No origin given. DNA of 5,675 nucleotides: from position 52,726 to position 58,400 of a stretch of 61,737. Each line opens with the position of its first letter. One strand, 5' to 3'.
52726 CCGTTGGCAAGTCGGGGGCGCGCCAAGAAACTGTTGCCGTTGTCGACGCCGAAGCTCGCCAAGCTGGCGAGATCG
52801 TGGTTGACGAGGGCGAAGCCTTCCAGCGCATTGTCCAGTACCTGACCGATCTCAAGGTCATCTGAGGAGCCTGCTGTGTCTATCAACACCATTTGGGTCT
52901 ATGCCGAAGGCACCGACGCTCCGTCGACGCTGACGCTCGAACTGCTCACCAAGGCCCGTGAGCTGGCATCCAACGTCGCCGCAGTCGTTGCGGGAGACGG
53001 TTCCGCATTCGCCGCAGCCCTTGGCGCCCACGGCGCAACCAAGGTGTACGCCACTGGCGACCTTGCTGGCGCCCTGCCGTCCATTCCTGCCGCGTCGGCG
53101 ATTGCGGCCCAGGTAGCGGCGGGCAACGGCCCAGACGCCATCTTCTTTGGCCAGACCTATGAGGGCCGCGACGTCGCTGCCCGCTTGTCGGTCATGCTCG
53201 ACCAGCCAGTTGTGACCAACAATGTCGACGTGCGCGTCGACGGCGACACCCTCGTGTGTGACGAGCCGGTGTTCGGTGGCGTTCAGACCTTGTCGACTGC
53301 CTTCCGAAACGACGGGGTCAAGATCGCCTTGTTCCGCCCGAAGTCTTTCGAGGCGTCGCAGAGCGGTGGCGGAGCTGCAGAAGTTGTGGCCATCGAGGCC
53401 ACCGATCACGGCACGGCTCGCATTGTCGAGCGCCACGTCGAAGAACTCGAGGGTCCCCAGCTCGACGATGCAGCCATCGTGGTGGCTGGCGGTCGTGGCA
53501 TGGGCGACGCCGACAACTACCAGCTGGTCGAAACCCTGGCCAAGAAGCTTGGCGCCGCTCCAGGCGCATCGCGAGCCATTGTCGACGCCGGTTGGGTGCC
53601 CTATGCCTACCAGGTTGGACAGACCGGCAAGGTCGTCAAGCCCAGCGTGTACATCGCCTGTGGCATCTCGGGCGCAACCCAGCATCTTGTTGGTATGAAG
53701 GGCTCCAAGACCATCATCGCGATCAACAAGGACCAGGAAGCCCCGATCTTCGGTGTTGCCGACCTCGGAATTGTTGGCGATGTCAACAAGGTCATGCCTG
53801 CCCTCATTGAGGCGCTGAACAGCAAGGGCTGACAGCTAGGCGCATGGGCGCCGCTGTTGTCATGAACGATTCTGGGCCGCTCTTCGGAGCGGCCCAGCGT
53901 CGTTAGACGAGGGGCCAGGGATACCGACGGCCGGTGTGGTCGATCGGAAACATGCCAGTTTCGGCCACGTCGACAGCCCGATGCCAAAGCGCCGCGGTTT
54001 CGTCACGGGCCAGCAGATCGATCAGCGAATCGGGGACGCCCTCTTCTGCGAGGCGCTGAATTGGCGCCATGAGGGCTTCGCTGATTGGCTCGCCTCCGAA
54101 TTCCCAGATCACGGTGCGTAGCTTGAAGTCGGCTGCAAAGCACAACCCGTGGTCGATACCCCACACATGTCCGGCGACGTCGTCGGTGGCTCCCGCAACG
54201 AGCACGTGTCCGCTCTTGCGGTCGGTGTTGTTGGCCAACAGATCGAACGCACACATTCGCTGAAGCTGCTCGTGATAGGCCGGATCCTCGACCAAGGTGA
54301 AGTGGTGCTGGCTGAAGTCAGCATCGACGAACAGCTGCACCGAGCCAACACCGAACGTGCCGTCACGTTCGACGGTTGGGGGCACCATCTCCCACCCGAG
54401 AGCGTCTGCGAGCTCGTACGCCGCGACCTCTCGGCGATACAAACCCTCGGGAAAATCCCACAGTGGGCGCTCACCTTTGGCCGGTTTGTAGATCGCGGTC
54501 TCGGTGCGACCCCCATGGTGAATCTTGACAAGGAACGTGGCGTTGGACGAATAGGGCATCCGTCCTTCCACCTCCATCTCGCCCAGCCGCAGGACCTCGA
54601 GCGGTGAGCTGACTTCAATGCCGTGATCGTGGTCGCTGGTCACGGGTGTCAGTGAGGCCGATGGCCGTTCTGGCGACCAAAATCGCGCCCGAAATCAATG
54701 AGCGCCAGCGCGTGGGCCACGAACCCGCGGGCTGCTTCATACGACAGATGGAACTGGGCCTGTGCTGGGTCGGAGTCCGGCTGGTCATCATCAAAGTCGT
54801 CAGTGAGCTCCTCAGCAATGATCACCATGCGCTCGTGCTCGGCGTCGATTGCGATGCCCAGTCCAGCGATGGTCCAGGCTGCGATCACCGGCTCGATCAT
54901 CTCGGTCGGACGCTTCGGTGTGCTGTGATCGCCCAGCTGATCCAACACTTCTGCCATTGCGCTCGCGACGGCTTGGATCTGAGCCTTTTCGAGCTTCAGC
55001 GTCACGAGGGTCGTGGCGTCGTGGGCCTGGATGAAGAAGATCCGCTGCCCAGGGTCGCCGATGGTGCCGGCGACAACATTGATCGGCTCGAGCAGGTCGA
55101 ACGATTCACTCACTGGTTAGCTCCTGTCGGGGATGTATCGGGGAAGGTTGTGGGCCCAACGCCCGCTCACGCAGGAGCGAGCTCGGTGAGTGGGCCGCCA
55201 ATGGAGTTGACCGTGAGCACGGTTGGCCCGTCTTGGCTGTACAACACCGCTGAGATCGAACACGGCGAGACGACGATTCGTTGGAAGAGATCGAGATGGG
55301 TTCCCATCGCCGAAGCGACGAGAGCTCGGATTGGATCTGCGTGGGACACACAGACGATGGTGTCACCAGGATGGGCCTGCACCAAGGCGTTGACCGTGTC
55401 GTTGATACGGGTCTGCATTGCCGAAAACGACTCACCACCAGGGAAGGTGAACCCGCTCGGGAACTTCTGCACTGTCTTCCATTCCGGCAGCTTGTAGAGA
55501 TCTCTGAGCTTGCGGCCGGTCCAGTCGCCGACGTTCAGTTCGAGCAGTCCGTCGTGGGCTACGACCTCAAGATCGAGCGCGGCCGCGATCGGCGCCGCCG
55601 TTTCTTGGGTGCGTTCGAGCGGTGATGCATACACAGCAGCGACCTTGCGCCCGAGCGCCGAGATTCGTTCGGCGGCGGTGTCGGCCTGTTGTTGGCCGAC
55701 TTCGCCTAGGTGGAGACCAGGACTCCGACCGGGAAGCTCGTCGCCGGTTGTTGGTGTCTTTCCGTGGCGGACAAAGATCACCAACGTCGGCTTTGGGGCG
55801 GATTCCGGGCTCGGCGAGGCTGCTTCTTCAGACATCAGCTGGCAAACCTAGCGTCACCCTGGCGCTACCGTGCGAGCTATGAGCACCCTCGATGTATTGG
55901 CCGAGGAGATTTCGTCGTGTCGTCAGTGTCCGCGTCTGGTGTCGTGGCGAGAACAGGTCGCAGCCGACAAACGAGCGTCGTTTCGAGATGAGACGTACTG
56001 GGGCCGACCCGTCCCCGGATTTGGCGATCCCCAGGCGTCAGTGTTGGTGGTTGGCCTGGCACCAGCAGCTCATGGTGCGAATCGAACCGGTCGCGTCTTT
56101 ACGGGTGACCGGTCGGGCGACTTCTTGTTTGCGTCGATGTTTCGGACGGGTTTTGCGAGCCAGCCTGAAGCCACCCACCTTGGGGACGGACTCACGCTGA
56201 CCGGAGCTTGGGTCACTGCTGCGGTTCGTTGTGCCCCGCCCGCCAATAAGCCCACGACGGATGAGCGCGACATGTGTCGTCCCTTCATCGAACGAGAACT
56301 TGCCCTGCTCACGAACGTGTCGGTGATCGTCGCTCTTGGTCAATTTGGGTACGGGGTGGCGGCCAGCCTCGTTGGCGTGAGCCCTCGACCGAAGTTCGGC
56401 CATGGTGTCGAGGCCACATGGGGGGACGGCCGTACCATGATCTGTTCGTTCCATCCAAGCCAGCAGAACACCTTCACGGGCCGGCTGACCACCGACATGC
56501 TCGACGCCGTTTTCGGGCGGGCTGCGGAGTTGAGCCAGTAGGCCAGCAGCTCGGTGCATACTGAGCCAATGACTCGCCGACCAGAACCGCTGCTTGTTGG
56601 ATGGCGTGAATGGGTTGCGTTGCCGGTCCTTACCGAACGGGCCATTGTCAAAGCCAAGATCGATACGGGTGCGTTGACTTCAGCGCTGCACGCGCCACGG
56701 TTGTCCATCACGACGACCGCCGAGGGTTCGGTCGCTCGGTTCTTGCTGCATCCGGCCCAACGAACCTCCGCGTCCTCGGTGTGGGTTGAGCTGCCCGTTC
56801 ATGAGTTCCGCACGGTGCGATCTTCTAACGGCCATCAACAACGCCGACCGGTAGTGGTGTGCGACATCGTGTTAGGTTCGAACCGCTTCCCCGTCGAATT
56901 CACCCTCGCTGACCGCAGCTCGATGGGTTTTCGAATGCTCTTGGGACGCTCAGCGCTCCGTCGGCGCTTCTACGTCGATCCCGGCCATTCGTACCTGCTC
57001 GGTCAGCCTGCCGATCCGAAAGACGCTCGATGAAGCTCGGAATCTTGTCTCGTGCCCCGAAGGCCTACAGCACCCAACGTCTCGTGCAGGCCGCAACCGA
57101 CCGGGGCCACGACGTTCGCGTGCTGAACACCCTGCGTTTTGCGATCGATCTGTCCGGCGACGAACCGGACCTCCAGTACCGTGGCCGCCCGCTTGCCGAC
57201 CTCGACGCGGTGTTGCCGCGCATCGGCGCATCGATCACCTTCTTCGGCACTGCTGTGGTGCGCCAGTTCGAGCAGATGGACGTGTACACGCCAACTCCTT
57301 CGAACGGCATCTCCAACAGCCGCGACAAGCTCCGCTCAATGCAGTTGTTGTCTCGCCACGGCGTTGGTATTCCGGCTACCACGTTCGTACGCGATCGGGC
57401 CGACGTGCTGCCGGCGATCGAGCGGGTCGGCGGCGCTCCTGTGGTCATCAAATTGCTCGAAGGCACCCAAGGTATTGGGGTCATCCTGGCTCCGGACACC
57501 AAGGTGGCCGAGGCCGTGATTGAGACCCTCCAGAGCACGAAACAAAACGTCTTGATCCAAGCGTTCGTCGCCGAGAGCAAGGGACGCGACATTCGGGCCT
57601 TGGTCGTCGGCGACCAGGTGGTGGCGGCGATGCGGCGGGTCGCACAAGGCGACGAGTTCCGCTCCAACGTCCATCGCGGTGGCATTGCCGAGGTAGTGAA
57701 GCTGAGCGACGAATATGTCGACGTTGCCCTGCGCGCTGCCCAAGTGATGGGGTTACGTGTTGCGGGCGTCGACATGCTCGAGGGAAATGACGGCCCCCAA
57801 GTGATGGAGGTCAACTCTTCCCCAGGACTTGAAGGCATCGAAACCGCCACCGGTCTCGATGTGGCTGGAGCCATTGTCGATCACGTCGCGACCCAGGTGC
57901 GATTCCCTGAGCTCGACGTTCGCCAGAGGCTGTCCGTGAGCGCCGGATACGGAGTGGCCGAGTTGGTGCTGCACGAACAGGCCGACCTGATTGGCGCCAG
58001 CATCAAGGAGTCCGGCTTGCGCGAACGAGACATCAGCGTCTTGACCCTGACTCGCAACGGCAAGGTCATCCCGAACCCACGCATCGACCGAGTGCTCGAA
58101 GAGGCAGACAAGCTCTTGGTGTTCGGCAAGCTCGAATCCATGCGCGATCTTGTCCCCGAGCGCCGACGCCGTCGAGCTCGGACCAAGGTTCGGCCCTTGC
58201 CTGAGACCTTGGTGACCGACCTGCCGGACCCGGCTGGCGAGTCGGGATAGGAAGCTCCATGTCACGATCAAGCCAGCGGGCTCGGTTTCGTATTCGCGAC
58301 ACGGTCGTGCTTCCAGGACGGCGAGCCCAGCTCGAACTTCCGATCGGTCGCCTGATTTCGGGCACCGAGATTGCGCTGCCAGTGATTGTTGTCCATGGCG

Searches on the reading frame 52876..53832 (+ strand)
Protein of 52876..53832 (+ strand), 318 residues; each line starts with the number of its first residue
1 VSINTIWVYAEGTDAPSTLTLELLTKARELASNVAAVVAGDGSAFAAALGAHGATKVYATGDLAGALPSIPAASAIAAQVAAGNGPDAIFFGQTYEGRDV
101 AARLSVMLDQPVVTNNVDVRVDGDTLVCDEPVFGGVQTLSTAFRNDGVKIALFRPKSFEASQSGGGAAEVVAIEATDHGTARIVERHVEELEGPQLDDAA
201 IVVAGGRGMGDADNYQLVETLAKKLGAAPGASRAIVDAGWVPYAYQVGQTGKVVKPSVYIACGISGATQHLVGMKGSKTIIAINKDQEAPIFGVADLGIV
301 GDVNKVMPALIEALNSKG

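Call 77: search_protein_families(library=pfam, max_evalue=0.000001, proteins=[window:52876-53832:+])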
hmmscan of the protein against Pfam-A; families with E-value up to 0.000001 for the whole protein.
window:52876-53832:+ (318 aa): 2 families
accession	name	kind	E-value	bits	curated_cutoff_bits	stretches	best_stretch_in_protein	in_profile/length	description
PF00766.25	ETF_alpha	-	3.1e-35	120.5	27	1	195-275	1-81/81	Electron transfer flavoprotein FAD-binding domain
PF01012.27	ETF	-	2.4e-25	89.8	26.7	1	7-177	2-180/181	Electron transfer flavoprotein domain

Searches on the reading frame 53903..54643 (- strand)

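Call 78: search_protein_families(library=pfam, max_evalue=0.000001, proteins=[window:53903-54643:-])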
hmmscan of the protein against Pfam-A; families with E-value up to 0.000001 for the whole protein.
window:53903-54643:- (246 aa): 1 family
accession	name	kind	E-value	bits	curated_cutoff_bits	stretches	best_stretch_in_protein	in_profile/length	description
PF00454.33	PI3_PI4_kinase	-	4.7e-07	30.4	27.1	1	96-175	104-178/241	Phosphatidylinositol 3- and 4-kinase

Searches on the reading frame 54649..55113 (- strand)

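Call 78: search_protein_families(library=pfam, max_evalue=0.000001, proteins=[window:54649-55113:-])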
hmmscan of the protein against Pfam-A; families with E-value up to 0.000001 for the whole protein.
window:54649-55113:- (154 aa): 1 family
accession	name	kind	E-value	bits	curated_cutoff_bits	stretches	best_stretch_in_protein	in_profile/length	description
PF11290.13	DUF3090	-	1.4e-25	90.5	27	1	10-144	6-154/170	Protein of unknown function (DUF3090)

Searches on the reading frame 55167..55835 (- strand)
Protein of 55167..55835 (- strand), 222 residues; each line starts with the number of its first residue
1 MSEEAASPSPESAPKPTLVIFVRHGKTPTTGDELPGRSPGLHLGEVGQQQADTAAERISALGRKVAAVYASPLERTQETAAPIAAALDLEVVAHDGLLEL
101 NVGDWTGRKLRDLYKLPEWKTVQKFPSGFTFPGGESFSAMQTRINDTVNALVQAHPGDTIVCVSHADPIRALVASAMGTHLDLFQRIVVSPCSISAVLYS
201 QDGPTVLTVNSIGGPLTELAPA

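Call 78: search_protein_families(library=pfam, max_evalue=0.000001, proteins=[window:55167-55835:-])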
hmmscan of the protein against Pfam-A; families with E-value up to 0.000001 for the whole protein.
window:55167-55835:- (222 aa): 1 family
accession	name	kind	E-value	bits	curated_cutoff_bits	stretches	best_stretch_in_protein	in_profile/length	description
PF00300.27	His_Phos_1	-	2e-47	161.8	21.7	1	19-210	1-192/194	Histidine phosphatase superfamily (branch 1)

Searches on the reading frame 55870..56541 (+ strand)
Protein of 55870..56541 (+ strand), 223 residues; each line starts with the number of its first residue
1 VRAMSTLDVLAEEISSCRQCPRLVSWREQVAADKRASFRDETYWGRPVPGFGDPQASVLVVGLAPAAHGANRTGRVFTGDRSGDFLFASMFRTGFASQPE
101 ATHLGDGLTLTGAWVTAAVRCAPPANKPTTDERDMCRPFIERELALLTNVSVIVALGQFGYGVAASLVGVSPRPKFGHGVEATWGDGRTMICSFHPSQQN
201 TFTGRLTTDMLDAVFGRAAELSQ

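Call 78: search_protein_families(library=pfam, max_evalue=0.000001, proteins=[window:55870-56541:+])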
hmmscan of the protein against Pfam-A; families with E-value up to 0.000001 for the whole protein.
window:55870-56541:+ (223 aa): 1 family
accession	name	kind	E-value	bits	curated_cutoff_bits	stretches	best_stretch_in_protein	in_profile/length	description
PF03167.25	UDG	-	1.4e-22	80.7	24.3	1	49-213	1-135/141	Uracil DNA glycosylase superfamily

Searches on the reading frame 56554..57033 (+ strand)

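Call 78: search_protein_families(library=pfam, max_evalue=0.000001, proteins=[window:56554-57033:+])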
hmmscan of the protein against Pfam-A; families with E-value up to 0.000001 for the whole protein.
window:56554-57033:+ (159 aa): 1 family
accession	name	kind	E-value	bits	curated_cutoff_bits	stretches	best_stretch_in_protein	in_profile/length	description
PF05618.17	Zn_protease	-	2.1e-31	109.1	27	1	15-148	2-134/138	Putative ATP-dependent zinc protease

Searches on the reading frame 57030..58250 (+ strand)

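Call 78: search_protein_families(library=pfam, max_evalue=0.000001, proteins=[window:57030-58250:+])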
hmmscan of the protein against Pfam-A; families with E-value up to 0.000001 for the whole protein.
window:57030-58250:+ (406 aa): 6 families
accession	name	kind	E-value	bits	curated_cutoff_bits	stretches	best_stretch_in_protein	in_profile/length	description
PF08443.16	RimK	-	9.1e-61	205.2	21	1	98-285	2-187/188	RimK-like ATP-grasp domain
PF18030.7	Rimk_N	-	4.2e-35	120.4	26.4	1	1-94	1-94/94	RimK PreATP-grasp domain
PF02955.21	GSH-S_ATP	-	5e-17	62.3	23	1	116-267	13-167/175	Prokaryotic glutathione synthetase, ATP-grasp domain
PF02080.26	TrkA_C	-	7.5e-10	39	27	1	309-374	1-66/71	TrkA-C domain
PF14397.11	ATPgrasp_ST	-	1.1e-08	35.1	31.4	0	227-275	216-266/278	Sugar-transfer associated ATP-grasp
PF02655.19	ATP-grasp_3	-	1.1e-07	32.5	23.2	1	99-263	3-155/160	ATP-grasp domain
